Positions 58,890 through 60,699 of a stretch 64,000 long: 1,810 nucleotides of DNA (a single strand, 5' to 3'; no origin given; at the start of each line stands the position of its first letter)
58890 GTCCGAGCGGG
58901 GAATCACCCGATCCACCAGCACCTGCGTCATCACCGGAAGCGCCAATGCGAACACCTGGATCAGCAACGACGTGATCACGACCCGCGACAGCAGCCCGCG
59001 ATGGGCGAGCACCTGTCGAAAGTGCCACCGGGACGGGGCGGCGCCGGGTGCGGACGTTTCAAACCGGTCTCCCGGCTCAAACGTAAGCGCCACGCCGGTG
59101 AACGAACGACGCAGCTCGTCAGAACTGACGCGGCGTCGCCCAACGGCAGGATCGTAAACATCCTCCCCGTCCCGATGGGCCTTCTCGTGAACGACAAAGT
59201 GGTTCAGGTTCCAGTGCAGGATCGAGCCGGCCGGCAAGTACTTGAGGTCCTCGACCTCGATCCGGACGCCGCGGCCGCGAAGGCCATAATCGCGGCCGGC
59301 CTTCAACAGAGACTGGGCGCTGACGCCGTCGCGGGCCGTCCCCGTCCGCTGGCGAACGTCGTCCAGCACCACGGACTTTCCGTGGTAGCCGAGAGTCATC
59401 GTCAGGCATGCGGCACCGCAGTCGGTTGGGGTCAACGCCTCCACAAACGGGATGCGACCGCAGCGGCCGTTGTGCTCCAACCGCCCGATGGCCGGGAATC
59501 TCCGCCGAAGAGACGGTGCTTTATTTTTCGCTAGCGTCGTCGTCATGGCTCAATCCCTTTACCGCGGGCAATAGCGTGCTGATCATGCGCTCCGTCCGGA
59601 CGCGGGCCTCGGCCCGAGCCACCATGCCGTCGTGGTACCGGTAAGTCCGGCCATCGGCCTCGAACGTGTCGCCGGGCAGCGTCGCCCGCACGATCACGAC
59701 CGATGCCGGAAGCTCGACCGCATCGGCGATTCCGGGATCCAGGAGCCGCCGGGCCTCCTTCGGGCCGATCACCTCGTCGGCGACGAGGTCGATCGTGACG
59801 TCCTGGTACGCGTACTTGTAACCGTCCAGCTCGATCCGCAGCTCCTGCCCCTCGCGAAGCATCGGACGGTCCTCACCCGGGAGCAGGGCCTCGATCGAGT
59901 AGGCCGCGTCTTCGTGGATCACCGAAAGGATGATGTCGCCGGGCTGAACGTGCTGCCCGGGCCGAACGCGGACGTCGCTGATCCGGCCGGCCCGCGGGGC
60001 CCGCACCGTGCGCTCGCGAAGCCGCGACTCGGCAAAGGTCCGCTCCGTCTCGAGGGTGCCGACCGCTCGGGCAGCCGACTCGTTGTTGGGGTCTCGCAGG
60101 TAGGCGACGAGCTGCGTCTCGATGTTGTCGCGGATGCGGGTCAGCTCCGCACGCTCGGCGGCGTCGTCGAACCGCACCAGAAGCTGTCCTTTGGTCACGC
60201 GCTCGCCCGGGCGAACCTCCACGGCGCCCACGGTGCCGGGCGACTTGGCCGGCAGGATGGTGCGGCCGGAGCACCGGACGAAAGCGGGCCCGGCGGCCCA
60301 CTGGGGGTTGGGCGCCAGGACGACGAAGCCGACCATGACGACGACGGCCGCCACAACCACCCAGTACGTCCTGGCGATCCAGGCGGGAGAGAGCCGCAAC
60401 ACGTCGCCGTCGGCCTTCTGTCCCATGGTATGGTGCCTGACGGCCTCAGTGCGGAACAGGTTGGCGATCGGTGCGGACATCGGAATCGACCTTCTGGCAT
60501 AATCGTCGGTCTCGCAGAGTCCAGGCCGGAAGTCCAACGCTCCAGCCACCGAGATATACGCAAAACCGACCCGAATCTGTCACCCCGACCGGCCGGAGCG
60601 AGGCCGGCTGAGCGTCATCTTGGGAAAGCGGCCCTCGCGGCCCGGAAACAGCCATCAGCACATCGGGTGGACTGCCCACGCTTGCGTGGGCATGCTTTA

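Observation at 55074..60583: PCAT/HlyD export locus with two tandem double-glycine-leader peptides whose mature parts are anionic, Pro-rich and Cys-free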

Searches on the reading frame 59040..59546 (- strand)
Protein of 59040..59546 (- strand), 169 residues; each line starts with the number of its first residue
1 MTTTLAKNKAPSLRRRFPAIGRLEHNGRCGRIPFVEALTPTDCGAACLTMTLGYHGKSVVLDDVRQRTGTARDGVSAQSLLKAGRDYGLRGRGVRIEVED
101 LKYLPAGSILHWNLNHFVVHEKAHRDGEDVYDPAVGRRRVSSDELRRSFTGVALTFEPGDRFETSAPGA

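Call 37: search_solved_structures(query=window:59040-59546:-, max_evalue=0.001, show_alignments=4)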
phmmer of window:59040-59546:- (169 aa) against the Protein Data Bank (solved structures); distinct sequences matched with E-value up to 0.001: 12.
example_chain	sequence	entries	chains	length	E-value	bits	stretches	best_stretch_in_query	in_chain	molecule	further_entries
6mpz_A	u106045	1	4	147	1.5e-28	102.7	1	28-162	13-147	Double Glycine Motif Protease domain from AMS/PCAT Transporter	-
7n87_A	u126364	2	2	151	2.3e-14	56.6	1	39-163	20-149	ABC-type bacteriocin transporter | Peptidase C39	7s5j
8vp3_A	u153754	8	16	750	3.2e-14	56.1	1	39-163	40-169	ABC-type bacteriocin transporter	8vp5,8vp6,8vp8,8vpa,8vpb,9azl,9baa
4ry2_A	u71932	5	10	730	3.3e-14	56.1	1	39-163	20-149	ABC-type bacteriocin transporter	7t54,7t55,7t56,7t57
4s0f_A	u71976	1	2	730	3.3e-14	56.1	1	39-163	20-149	ABC-type bacteriocin transporter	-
6v9z_A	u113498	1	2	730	6e-13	52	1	39-163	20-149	ABC-type bacteriocin transporter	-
8vp9_A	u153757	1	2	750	2e-11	47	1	39-163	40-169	ABC-type bacteriocin transporter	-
8hf4_A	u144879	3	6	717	8.6e-08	35.2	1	38-161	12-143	Transport/processing ATP-binding protein ComA | Competence factor transporting ATP-binding protein/permease ComA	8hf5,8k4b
8hf7_A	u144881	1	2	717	8.6e-08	35.2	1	38-161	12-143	Competence factor transporting ATP-binding protein/permease ComA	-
8hf6_A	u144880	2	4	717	8.6e-08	35.2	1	38-161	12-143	Competence factor transporting ATP-binding protein/permease ComA | Transport/processing ATP-binding protein ComA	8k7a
3k8u_A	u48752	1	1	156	4.2e-05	26.4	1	35-162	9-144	Putative ABC transporter, ATP-binding protein ComA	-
5xe8_A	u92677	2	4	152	4.4e-05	26.4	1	37-162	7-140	Putative ABC transporter, ATP-binding protein ComA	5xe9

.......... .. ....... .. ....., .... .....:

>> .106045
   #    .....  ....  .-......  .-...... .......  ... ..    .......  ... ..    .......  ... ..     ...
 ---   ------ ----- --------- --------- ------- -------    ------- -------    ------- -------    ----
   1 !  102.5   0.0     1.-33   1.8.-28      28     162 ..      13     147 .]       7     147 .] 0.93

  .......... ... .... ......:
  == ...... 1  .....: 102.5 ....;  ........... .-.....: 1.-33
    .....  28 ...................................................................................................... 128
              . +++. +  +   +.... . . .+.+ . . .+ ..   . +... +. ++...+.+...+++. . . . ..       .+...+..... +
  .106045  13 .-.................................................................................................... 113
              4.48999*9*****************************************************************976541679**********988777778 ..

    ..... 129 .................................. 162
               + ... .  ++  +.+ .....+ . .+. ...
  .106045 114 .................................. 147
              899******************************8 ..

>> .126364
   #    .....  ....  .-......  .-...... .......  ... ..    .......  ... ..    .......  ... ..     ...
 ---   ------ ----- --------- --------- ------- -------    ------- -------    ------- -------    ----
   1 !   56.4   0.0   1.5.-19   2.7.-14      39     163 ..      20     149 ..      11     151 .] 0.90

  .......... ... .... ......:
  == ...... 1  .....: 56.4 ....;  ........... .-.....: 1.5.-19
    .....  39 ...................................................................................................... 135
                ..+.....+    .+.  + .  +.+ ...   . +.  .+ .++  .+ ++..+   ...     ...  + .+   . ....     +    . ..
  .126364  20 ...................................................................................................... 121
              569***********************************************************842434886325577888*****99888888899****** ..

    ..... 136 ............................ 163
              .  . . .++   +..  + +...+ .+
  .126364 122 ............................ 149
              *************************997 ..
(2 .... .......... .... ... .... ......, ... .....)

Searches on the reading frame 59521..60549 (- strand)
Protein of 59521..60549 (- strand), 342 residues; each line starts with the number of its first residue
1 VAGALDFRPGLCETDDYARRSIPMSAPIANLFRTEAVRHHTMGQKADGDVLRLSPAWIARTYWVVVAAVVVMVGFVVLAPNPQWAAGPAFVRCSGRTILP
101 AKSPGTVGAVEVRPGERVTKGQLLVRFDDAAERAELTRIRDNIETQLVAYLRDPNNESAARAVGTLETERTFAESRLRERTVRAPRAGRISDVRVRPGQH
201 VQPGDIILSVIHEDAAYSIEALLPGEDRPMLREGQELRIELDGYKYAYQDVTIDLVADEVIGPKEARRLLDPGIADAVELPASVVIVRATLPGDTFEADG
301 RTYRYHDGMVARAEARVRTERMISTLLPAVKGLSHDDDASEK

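Call 5: search_protein_families(library=pfam, proteins=[window:59521-60549:-], max_evalue=0.01)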
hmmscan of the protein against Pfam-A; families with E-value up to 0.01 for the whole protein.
window:59521-60549:- (342 aa): 4 families
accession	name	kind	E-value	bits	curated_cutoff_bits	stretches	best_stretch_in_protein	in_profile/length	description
PF13437.12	HlyD_3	-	1.4e-14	55.2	22.2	1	181-260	1-80/106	HlyD family secretion protein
PF13533.13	Biotin_lipoyl_2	-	4.2e-10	39.6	29.8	1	181-209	2-30/32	Biotin-lipoyl like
PF16576.10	HlyD_D23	-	9e-08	32.1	30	1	178-260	107-188/214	Barrel-sandwich domain of CusB or HlyD membrane-fusion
PF00364.28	Biotin_lipoyl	-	7.6e-06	26.1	22.1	0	181-208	44-71/73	Biotin-requiring enzyme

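Call 9: search_protein_families(library=ncbifam, proteins=[window:59521-60549:-], max_evalue=1)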
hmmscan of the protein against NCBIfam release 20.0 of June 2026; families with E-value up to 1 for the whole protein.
window:59521-60549:- (342 aa): 27 families (the best 25 are shown)
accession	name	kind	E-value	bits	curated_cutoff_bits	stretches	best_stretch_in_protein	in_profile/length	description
TIGR01843.1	type_I_hlyD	subfamily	1.5e-17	63.7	208.65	2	152-327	244-408/422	HlyD family type I secretion periplasmic adaptor subunit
TIGR01730.1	RND_mfp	subfamily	5.5e-16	58.4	94.9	2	158-245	113-199/322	efflux RND transporter periplasmic adaptor subunit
TIGR00998.1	8a0101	subfamily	4.4e-12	45.6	390.8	2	160-245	185-269/334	EmrA/EmrK family multidrug efflux transporter periplasmic adaptor subunit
NF007785.0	PRK10476.1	equivalog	2.4e-08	33.2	376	1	162-219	191-248/347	multidrug transporter subunit MdtN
TIGR03794.1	NHLM_micro_HlyD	equivalog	3.7e-07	29.4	156.2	2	97-143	59-105/421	NHLP bacteriocin system secretion protein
TIGR00999.1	8a0102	subfamily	5.5e-06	25.7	319.3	1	169-243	80-155/271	CzcB/NccB family metal efflux transporter periplasmic adaptor subunit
NF005117.0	PRK06549.1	equivalog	6.3e-06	26.8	159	2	179-210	98-129/130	acetyl-CoA carboxylase biotin carboxyl carrier protein subunit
NF004173.0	PRK05641.1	equivalog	1.2e-05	25.9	199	2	73-127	60-115/153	putative acetyl-CoA carboxylase biotin carboxyl carrier protein subunit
NF007850.1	PRK10559.1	equivalog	6.3e-05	22.2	400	1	165-239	133-206/303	p-hydroxybenzoic acid efflux pump subunit AaeA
NF004547.1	PRK05889.1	equivalog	0.00012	22.2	75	1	179-208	39-68/71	biotin/lipoyl-binding carrier protein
NF008814.0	PRK11854.1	equivalog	0.00023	19.7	722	2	182-217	252-287/637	pyruvate dehydrogenase complex dihydrolipoyllysine-residue acetyltransferase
NF047903.1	MmDecMmdC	equivalog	0.00046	20.6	200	0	179-208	63-92/132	methylmalonyl-CoA decarboxylase subunit gamma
TIGR02971.1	heterocyst_DevB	subfamily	0.0009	18.7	129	1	107-144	27-65/327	ABC exporter membrane fusion protein, DevB family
TIGR01348.1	PDHac_trf_long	equivalog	0.001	17.7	552.1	1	99-164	200-263/587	dihydrolipoyllysine-residue acetyltransferase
NF005457.0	PRK07051.1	equivalog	0.0011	19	87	1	159-210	34-78/80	acetyl-CoA carboxylase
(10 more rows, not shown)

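Call 74: search_protein_families(library=padloc, proteins=[window:59521-60480:-], max_evalue=0.001)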
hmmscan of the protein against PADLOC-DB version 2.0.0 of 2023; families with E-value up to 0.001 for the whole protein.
window:59521-60480:- (319 aa): 0 families
